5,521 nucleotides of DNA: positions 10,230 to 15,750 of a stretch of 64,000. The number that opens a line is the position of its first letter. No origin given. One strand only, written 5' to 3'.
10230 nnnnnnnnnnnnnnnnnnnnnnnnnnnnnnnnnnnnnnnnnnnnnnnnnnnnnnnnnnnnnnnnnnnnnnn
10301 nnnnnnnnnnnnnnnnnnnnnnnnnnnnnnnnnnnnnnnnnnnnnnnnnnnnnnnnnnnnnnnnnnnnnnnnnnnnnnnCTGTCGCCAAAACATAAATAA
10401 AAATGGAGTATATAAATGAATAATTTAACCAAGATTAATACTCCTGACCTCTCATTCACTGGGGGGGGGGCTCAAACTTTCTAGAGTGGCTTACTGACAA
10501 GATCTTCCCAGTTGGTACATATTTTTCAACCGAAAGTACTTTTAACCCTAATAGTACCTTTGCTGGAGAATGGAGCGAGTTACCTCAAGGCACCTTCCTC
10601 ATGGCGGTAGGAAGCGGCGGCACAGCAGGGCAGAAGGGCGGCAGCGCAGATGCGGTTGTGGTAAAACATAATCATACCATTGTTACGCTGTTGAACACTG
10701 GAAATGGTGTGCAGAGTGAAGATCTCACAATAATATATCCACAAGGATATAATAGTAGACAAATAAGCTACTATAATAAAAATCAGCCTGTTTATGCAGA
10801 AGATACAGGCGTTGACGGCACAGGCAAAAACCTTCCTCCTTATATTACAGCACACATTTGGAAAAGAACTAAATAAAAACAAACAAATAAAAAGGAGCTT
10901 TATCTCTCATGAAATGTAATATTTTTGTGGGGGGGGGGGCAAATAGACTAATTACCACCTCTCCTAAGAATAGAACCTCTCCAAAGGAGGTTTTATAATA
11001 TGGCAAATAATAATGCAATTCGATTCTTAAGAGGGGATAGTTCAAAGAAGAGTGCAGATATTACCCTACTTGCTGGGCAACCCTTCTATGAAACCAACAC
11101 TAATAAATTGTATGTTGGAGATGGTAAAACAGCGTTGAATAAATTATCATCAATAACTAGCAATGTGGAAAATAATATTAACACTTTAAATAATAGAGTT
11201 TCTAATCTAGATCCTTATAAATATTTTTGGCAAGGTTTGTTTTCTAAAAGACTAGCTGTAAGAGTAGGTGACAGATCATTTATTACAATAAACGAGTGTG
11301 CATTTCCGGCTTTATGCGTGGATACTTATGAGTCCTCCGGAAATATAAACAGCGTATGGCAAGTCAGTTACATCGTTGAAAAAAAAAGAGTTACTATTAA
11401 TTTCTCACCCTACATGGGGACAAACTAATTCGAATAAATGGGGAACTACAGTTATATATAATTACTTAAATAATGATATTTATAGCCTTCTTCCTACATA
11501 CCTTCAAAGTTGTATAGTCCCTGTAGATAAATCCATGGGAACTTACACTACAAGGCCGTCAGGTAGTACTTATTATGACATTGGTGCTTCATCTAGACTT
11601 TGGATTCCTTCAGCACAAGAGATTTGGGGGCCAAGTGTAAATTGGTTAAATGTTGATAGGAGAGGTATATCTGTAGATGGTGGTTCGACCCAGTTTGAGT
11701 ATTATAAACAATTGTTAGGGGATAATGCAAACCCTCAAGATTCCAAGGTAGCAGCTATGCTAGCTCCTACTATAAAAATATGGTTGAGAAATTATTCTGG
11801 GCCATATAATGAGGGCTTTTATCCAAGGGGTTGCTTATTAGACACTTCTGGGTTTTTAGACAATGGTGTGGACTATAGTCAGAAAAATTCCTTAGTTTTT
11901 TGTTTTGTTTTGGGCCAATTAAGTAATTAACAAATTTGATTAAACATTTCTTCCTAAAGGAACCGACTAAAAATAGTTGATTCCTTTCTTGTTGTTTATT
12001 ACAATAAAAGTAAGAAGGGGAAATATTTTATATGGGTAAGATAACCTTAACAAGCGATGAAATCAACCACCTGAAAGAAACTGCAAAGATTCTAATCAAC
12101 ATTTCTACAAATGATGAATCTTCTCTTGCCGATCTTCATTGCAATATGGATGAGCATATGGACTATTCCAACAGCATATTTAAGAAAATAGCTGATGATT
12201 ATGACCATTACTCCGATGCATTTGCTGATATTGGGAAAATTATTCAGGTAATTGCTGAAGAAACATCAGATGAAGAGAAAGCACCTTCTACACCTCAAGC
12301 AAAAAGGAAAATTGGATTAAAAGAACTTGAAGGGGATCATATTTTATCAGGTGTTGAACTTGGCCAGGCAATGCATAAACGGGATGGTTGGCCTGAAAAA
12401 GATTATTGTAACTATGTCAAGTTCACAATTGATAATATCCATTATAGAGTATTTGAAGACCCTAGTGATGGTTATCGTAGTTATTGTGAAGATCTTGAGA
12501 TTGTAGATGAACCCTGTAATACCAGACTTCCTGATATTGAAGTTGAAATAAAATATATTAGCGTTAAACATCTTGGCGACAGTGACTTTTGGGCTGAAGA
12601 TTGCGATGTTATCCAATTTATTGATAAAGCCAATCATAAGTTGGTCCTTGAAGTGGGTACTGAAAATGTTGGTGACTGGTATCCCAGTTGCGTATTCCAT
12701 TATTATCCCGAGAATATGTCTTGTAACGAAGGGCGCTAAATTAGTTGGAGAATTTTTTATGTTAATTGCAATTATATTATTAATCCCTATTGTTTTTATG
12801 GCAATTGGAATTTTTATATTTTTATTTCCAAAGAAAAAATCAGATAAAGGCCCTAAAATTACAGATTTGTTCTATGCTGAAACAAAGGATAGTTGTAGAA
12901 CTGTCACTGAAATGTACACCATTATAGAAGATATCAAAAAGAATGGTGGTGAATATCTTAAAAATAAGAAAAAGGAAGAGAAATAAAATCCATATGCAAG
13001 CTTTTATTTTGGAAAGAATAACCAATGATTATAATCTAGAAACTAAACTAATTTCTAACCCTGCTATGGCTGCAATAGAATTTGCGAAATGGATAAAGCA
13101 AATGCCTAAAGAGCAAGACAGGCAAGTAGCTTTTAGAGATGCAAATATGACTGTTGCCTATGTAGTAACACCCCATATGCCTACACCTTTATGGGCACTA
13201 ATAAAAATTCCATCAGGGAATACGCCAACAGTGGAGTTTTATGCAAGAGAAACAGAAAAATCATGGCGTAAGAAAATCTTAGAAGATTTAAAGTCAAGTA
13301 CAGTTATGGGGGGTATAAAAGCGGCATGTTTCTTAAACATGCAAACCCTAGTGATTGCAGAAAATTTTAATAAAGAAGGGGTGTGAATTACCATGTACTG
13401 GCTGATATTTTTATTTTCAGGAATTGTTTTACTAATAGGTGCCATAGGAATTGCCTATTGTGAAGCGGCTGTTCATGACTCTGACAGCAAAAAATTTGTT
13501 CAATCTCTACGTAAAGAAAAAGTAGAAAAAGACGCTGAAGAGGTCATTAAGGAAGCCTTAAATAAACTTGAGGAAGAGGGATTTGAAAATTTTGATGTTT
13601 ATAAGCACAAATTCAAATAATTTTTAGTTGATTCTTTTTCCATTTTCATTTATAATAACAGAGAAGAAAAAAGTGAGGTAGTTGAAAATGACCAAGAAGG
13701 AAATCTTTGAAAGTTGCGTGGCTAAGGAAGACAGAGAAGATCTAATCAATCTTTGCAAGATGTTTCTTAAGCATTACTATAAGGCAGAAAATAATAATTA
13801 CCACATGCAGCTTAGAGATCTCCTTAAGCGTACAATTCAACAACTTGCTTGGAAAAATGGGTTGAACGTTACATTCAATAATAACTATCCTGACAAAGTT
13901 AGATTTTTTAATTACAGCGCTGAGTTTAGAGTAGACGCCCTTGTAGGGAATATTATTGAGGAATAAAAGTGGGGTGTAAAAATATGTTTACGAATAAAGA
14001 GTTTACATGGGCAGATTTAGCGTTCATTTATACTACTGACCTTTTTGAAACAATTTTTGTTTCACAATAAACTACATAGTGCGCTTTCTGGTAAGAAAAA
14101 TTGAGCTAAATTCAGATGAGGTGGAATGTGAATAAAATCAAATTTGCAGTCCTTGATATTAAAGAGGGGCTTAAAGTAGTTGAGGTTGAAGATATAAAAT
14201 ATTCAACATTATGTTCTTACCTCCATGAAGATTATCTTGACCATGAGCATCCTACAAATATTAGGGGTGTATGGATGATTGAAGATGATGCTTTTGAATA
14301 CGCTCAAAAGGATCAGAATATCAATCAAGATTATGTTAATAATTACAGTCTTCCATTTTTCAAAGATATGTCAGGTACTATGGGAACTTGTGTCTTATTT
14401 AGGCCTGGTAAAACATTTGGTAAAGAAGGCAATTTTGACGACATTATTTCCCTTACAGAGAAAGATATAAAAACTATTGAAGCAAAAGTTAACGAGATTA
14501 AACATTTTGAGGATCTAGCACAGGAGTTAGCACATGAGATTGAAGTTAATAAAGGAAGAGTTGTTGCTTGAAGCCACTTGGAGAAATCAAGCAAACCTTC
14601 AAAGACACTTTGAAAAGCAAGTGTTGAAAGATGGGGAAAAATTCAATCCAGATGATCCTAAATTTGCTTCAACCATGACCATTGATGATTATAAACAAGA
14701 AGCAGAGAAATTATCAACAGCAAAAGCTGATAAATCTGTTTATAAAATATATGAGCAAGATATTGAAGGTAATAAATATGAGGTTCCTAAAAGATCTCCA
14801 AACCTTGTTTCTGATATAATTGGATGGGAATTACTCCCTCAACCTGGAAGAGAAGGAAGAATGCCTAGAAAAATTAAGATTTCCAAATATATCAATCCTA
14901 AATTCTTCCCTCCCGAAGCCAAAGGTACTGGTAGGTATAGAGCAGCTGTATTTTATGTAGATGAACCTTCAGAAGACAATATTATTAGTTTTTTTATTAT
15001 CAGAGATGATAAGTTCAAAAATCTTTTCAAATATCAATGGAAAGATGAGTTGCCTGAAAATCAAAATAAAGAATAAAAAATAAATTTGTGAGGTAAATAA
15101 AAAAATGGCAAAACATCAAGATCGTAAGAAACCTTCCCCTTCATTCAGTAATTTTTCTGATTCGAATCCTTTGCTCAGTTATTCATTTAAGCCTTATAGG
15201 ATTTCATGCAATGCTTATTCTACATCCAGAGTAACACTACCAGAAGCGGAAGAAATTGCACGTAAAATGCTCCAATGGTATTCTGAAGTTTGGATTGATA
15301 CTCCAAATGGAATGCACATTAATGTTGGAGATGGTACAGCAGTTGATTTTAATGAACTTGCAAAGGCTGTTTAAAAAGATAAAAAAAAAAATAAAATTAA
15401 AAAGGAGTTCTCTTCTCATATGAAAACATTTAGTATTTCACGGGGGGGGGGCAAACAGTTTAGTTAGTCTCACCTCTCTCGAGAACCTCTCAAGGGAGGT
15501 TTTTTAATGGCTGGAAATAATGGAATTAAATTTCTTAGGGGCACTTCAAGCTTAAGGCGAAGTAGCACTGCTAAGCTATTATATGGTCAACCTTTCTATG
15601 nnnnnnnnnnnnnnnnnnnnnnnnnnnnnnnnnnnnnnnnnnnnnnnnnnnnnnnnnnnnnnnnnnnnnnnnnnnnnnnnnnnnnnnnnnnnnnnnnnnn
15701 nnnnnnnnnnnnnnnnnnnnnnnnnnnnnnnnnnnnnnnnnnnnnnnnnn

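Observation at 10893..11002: Poly-G-gated upstream ORF that stops 1 nt before a fibre-gene start codon (locus 1, read-through register)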

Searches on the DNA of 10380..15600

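Call 75: search_rna_families(source=window, start=10380, end=15600, threshold=evalue, max_evalue=1)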
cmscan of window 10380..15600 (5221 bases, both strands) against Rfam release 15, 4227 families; matches with E-value up to 1: 1.
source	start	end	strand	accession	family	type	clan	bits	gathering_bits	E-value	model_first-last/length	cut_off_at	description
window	12266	12289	+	RF01128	sR43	Gene; snRNA; snoRNA; CD-box;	-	21.5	45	0.042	1-56/56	no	Small nucleolar RNA sR42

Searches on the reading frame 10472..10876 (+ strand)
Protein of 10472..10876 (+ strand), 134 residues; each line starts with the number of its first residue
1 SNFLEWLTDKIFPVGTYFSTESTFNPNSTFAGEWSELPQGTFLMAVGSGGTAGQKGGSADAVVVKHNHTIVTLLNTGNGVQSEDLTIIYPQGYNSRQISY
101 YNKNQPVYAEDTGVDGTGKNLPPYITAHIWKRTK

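Call 14: search_protein_families(library=pfam, proteins=[window:10472-10876:+], max_evalue=0.01)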
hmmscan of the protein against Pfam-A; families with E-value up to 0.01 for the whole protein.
window:10472-10876:+ (134 aa): 1 family
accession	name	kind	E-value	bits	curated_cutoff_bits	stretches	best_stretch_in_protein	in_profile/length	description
PF21939.1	Gp10_C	-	3.8e-10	41.3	27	1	8-133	2-139/139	Baseplate structural protein Gp10, C-terminal domain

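Call 60: search_protein_families(library=phrogs, proteins=[window:10472-10876:+], max_evalue=0.001)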
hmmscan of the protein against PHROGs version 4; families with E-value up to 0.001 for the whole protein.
window:10472-10876:+ (134 aa): 3 families
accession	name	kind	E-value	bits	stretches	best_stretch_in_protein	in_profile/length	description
phrog_6465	-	tail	2e-08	35.2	1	3-133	110-280/281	tail protein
phrog_24267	-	unknown function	3.6e-07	31.1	1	8-133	140-265/266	-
phrog_5717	-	tail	8.6e-05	21.9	1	5-133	996-1149/1150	tail protein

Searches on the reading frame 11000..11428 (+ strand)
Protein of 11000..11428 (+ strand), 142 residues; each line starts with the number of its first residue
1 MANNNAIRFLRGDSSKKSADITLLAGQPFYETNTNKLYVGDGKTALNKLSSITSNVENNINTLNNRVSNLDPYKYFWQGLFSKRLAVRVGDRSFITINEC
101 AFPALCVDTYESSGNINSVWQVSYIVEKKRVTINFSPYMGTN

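Call 14: search_protein_families(library=pfam, proteins=[window:11000-11428:+], max_evalue=0.01)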
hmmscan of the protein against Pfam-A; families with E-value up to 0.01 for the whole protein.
window:11000-11428:+ (142 aa): 1 family
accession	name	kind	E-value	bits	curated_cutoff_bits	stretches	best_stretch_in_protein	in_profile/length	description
PF18454.7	Mtd_N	-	1.8e-05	25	26.3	1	10-44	3-37/37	Major tropism determinant N-terminal domain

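Call 60: search_protein_families(library=phrogs, proteins=[window:11000-11428:+], max_evalue=0.001)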
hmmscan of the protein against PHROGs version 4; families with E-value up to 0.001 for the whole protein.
window:11000-11428:+ (142 aa): 0 families

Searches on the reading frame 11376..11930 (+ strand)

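Call 14: search_protein_families(library=pfam, proteins=[window:11376-11930:+], max_evalue=0.01)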
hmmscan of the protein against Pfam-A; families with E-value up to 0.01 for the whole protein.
window:11376-11930:+ (184 aa): 1 family
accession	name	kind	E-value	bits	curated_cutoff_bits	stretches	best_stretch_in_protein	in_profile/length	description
PF19789.6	DUF6273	-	6.1e-05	23.4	23.5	1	12-138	23-134/172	Domain of unknown function (DUF6273)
